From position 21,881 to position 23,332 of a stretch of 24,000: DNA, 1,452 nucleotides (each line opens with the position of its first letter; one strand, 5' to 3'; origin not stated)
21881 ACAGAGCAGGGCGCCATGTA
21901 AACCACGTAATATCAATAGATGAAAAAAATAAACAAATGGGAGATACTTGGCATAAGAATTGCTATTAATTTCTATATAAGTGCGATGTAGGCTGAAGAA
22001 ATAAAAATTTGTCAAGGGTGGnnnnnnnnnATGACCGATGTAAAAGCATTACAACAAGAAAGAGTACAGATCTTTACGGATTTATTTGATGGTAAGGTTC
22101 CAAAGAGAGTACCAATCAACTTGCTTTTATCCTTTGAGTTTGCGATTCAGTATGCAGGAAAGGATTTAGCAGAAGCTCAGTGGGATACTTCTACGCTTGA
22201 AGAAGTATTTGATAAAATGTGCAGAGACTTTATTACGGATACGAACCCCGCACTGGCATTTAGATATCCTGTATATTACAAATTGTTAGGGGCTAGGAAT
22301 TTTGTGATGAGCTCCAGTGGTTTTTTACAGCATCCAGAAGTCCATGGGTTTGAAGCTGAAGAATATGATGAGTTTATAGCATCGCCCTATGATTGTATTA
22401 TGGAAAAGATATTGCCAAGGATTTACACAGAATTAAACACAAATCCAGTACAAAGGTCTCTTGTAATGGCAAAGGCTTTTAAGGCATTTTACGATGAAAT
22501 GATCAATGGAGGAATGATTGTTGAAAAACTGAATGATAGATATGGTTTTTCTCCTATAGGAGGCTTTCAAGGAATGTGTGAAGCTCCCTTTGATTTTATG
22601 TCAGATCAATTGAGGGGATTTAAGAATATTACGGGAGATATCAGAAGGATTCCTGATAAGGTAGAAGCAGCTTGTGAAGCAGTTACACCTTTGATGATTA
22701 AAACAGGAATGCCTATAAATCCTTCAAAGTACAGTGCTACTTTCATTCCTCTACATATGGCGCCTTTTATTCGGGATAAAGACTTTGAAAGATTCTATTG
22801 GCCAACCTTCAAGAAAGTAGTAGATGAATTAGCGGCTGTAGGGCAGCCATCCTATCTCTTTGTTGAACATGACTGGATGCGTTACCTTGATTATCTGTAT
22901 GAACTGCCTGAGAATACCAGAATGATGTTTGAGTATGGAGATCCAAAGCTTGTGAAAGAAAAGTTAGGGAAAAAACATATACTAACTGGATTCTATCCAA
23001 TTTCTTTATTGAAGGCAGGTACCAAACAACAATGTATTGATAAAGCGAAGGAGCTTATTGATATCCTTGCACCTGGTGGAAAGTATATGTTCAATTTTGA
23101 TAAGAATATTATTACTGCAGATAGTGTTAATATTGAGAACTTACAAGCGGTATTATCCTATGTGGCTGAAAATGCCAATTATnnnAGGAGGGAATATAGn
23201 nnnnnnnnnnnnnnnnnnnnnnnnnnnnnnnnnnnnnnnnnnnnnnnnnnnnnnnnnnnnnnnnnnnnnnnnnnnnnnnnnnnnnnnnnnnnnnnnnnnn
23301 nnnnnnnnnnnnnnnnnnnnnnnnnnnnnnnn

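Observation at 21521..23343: Unlisted 47-codon ORF that is free-standing after one methyltransferase paralog and fused to the other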

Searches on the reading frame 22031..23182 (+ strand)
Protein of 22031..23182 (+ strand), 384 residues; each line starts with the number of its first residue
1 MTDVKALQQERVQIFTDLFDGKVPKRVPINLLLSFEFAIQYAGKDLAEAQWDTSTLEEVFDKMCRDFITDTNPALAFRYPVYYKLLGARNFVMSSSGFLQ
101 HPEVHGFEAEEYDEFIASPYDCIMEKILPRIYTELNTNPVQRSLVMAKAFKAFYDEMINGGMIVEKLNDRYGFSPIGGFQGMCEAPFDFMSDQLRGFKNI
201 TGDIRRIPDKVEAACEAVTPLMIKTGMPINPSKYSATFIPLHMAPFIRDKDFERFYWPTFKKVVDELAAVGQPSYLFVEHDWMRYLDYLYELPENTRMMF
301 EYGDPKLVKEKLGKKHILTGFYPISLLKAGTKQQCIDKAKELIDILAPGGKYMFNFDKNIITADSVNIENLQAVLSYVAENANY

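Call 6: search_protein_families(library=ncbifam, proteins=[window:22031-23182:+], max_evalue=0.01)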
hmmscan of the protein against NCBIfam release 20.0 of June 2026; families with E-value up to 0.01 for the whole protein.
window:22031-23182:+ (384 aa): 1 family
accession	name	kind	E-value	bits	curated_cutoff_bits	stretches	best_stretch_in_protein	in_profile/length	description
TIGR01464.1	hemE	equivalog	0.0095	15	302.95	0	248-379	208-337/338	uroporphyrinogen decarboxylase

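Call 8: search_protein_families(library=pfam, proteins=[window:22031-23182:+], max_evalue=0.01)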
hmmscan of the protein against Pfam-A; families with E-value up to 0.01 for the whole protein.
window:22031-23182:+ (384 aa): 1 family
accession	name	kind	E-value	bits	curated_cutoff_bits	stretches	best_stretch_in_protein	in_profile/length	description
PF01208.23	URO-D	-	7.1e-12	45.4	23.9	1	181-379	141-344/346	Uroporphyrinogen decarboxylase (URO-D)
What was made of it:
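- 22031..23185 (+): Paralog 2: short-form (384 aa) URO-D-type methyltransferase-I-like protein that ends exactly at the core boundary (…AENANY-TAA). Pfam URO-D E 7e-12 (call 8).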

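Call 24: find_related_loci(query=A2, collection=genome_contigs, flank=4000)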
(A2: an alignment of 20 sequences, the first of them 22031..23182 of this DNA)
Query A2 (384 aa) in genome_contigs; peptide patterns used: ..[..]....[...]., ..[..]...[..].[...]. (x = any residue, [..] = any of these).
335 stretches matched a pattern; 313 encode a relative of the query (tblastn E <= 1e-3); the best 80 are kept; 80 distinct loci.
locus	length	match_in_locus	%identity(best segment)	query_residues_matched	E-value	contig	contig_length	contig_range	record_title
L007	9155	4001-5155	82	1-384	0e+0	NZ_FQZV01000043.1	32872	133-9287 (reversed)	Geosporobacter subterraneus DSM 17957, whole genome shotgun sequence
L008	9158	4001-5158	77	1-384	0e+0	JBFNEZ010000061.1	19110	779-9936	MAG: Thermotaleaceae bacterium isolate AA5 NODE_1138_length_19110_cov_5.289478, whole genome shotgun sequence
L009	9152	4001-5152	76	1-384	0e+0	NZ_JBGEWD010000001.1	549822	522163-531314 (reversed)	Clostridium moutaii strain MT-5 Scaffold1, whole genome shotgun sequence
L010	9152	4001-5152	75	1-384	0e+0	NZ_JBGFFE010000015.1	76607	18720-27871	Clostridium lapidicellarium strain MT-113 Scaffold15, whole genome shotgun sequence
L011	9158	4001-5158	74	1-384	0e+0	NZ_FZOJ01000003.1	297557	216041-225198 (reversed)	Anaerovirgula multivorans strain SCA, whole genome shotgun sequence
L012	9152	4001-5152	74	1-384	0e+0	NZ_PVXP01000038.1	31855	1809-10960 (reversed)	Clostridium luticellarii strain DSM 29923 CLLU_contig000038, whole genome shotgun sequence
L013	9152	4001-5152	75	1-384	0e+0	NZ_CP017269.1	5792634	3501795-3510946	Geosporobacter ferrireducens strain IRF9 chromosome, complete genome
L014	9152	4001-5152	69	1-384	0e+0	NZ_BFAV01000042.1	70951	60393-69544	Desulfocucumis palustris strain NAW-5 NODE_42, whole genome shotgun sequence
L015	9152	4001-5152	68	1-384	0e+0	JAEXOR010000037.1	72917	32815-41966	MAG: Bacillota bacterium isolate OH_HBrB_152 k127_1538854, whole genome shotgun sequence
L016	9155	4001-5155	70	1-384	0e+0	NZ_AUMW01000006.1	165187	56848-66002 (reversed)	Desulfotruncus alcoholivorax DSM 16058 H569DRAFT_scaffold00005.5_C, whole genome shotgun sequence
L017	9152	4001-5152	72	1-384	0e+0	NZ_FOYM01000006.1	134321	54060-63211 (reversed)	Desulfoscipio geothermicus DSM 3669, whole genome shotgun sequence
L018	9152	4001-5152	68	1-384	0e+0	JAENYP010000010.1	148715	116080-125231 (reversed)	MAG: Thermincola ferriacetica isolate BL5_bin.1 BL5_bin1_NODE_56_length_148715_cov_60.753303, whole genome shotgun seque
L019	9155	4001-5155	69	1-384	0e+0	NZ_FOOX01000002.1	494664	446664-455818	Desulfotruncus arcticus DSM 17038, whole genome shotgun sequence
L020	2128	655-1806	66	1-384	0e+0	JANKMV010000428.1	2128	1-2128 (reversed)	MAG: Bacillota bacterium isolate M17C-03 NODE_428_length_2128_cov_2.680174, whole genome shotgun sequence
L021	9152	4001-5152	67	1-384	2e-180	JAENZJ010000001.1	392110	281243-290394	MAG: Thermincola ferriacetica isolate BM5_bin.4 BM5_bin4_NODE_5_length_392110_cov_8.596654, whole genome shotgun sequenc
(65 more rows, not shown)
